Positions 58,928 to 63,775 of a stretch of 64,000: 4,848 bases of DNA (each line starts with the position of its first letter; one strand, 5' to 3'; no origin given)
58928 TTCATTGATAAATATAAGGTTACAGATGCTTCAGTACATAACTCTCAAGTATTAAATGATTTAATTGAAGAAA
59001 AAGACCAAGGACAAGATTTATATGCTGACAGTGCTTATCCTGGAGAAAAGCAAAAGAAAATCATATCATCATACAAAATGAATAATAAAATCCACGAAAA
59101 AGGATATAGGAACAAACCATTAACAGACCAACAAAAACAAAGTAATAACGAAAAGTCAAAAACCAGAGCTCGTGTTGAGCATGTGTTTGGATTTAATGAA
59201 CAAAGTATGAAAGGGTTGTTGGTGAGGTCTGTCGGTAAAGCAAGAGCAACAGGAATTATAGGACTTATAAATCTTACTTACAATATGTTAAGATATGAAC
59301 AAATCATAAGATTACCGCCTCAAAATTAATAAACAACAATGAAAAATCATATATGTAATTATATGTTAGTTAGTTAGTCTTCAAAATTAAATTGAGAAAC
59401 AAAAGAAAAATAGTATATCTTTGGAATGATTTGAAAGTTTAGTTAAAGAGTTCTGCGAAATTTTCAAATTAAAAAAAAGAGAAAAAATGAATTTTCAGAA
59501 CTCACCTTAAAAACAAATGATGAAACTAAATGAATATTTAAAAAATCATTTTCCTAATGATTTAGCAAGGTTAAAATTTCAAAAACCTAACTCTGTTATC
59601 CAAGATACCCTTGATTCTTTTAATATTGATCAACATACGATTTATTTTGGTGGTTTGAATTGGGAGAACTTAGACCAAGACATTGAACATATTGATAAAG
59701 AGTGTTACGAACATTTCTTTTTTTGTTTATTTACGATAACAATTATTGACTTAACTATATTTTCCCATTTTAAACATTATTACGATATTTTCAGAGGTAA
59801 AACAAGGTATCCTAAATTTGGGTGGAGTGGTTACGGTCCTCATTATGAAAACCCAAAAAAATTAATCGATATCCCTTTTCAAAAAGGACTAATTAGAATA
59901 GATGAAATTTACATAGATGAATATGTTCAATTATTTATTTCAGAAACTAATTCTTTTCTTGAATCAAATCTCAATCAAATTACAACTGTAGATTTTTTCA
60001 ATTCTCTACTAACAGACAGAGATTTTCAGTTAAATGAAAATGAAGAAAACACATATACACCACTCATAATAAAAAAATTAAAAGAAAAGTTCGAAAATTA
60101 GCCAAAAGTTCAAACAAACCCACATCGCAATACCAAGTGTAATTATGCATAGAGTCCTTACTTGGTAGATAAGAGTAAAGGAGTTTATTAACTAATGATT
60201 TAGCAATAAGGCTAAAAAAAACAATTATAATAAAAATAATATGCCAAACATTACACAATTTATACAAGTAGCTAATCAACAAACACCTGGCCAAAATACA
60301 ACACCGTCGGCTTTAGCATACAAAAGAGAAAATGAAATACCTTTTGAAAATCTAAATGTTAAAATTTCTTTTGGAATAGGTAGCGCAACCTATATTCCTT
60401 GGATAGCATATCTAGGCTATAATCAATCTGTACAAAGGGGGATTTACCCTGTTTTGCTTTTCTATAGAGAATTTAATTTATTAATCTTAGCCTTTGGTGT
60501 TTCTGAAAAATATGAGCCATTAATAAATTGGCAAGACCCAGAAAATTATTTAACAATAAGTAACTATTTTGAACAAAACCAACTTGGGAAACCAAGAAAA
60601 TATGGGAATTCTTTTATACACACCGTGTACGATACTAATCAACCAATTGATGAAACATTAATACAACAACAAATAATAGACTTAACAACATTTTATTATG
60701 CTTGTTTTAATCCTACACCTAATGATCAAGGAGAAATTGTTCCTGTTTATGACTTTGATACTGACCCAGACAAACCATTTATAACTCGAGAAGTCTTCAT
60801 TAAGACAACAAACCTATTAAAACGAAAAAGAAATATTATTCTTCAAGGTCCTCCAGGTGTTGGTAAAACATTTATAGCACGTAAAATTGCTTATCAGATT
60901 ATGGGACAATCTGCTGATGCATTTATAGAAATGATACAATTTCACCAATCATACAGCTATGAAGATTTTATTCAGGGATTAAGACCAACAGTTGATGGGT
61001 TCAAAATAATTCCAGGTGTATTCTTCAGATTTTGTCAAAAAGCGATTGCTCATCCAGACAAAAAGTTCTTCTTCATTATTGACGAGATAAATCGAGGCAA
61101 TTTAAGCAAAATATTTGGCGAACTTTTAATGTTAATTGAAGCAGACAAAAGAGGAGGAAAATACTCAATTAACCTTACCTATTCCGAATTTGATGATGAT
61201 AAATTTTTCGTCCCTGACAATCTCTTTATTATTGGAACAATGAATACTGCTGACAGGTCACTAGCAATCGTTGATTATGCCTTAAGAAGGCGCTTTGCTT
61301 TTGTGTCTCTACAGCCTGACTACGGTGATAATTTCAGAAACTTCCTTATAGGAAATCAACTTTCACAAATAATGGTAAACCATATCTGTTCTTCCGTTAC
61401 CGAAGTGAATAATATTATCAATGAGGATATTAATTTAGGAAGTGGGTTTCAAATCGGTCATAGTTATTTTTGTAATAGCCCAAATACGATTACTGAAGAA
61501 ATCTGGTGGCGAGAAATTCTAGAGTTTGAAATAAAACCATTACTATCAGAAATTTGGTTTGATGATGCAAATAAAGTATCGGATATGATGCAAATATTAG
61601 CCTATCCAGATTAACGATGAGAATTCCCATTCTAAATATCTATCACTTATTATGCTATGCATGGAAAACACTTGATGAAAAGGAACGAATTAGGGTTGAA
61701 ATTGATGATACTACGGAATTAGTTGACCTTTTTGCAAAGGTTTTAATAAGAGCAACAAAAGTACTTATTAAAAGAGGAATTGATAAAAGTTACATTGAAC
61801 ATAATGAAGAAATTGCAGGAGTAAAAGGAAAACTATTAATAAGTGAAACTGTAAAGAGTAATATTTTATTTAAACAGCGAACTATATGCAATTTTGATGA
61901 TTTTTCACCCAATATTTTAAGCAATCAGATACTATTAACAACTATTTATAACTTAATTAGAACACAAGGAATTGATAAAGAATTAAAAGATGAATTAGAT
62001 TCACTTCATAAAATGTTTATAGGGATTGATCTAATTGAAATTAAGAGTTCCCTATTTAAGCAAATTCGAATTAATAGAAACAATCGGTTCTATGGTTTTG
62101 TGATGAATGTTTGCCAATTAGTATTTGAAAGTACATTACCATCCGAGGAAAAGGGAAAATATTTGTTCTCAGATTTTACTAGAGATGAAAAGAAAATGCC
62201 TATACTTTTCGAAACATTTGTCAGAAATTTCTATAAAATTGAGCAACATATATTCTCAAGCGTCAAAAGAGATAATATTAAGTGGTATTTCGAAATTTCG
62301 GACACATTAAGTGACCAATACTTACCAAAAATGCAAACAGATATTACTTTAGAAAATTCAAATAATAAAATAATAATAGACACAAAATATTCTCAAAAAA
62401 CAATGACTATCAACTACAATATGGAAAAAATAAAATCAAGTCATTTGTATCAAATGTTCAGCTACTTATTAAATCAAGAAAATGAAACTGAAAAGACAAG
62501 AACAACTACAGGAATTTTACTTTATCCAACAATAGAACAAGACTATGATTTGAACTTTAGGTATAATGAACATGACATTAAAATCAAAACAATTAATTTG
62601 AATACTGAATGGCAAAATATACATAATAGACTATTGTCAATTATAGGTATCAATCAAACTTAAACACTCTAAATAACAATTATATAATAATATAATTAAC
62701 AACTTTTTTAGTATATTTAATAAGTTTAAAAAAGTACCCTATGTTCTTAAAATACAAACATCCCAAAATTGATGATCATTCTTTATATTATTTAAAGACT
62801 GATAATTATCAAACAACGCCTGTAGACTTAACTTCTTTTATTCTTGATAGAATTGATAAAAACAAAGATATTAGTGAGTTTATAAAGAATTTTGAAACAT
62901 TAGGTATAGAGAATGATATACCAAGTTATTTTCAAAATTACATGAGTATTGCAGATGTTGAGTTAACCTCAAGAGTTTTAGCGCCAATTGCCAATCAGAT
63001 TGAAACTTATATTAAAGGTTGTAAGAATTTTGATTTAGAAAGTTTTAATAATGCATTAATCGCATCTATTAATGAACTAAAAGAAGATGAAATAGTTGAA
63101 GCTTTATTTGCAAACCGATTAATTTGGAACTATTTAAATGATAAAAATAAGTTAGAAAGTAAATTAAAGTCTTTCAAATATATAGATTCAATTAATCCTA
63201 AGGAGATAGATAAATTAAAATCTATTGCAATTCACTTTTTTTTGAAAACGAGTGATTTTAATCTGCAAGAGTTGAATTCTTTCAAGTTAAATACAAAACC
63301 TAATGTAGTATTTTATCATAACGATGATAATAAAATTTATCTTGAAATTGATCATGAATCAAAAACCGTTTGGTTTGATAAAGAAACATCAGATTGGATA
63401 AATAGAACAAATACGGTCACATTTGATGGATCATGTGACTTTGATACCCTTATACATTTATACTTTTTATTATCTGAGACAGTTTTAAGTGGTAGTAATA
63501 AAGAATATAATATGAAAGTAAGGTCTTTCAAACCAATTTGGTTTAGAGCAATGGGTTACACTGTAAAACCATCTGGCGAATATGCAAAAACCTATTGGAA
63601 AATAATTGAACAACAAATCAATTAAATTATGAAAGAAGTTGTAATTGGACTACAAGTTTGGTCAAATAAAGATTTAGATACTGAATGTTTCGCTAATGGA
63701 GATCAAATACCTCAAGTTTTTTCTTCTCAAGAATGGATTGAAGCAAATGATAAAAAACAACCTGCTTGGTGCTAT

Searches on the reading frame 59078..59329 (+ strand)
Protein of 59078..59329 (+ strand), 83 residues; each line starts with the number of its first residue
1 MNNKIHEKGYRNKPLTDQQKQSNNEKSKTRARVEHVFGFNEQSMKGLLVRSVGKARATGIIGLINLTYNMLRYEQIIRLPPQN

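Call 12: search_protein_families(library=pfam, proteins=[window:59078-59329:+], max_evalue=0.01)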
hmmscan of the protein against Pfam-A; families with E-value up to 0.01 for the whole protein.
window:59078-59329:+ (83 aa): 1 family
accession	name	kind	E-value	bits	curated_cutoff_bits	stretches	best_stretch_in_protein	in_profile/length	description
PF01609.27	DDE_Tnp_1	-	1.7e-08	34.9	23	1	3-70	118-200/200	Transposase DDE domain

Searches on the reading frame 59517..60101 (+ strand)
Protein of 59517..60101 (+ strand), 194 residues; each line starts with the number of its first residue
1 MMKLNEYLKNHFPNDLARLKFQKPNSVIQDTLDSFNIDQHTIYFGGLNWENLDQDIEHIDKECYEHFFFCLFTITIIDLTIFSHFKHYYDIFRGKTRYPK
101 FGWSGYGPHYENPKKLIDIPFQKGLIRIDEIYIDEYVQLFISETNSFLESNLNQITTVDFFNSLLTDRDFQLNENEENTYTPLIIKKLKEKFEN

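Call 12: search_protein_families(library=pfam, proteins=[window:59517-60101:+], max_evalue=0.01)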
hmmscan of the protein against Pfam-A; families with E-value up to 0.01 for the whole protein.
window:59517-60101:+ (194 aa): 0 families

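Call 31: search_protein_families(library=padloc, proteins=[window:59517-60101:+], max_evalue=0.01)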
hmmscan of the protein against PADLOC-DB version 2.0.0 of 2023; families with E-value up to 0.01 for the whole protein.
window:59517-60101:+ (194 aa): 0 families

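Call 33: search_protein_families(library=phrogs, proteins=[window:59517-60101:+], max_evalue=1)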
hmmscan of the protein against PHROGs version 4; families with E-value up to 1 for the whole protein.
window:59517-60101:+ (194 aa): 1 family
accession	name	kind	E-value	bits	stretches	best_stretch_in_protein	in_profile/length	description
phrog_15055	-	unknown function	0.024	15.7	1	114-143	35-64/64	-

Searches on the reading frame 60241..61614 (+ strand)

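Call 12: search_protein_families(library=pfam, proteins=[window:60241-61614:+], max_evalue=0.01)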
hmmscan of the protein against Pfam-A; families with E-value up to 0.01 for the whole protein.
window:60241-61614:+ (457 aa): 12 families
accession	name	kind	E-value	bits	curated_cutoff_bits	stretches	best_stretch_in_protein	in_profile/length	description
PF07728.20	AAA_5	-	5e-23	82.1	22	1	198-352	1-139/139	AAA domain (dynein-related subfamily)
PF20720.3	nSTAND3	-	8.1e-08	32.5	27.2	1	180-227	1-47/155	Novel STAND NTPase 3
PF01695.23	IstB_IS21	-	4.6e-06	26.7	24.1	1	187-222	83-118/238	IstB-like ATP binding protein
PF12102.13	MrcB_N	-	4.9e-06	26.7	25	1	27-86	31-94/183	MrcB-like, N-terminal domain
PF00004.35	AAA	-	4.9e-05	24.2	21.2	1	199-353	1-124/131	ATPase family associated with various cellular activities (AAA)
PF13401.12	AAA_22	-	0.00062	20.5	27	1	195-299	4-108/130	AAA domain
PF13191.12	AAA_16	-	0.00086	20.3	32.6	1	195-247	23-73/167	AAA ATPase domain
PF12775.13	AAA_7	-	0.0021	18.1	25.8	1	190-244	27-82/181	P-loop containing dynein motor region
PF13173.12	AAA_14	-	0.0048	17.3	27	0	196-285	2-73/129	AAA domain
PF01078.27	Mg_chelatase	-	0.005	16.7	20.3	1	197-235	23-61/207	Magnesium chelatase, subunit ChlI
PF04851.21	ResIII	-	0.0057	17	22.5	0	192-224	18-51/164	Type III restriction enzyme, res subunit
PF05729.18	NACHT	-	0.0098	16.2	26.7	0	198-221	2-25/167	NACHT domain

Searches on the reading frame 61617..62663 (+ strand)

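Call 12: search_protein_families(library=pfam, proteins=[window:61617-62663:+], max_evalue=0.01)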
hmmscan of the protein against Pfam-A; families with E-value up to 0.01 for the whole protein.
window:61617-62663:+ (348 aa): 1 family
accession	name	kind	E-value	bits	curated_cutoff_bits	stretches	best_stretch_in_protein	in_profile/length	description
PF10117.15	McrBC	-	6.9e-35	121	23.9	1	25-304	52-318/318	McrBC 5-methylcytosine restriction system component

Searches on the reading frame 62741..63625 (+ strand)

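Call 12: search_protein_families(library=pfam, proteins=[window:62741-63625:+], max_evalue=0.01)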
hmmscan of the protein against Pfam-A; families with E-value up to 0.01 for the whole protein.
window:62741-63625:+ (294 aa): 0 families

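Call 33: search_protein_families(library=phrogs, proteins=[window:62741-63625:+], max_evalue=1)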
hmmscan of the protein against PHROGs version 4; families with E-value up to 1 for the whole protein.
window:62741-63625:+ (294 aa): 3 families
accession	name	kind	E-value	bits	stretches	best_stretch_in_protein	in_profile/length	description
phrog_2811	-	head and packaging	0.01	16.9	1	182-239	8-65/87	virion structural protein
phrog_24319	-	unknown function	0.012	17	1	131-179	11-56/92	-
phrog_8868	-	unknown function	0.036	15.1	1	180-215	31-70/88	-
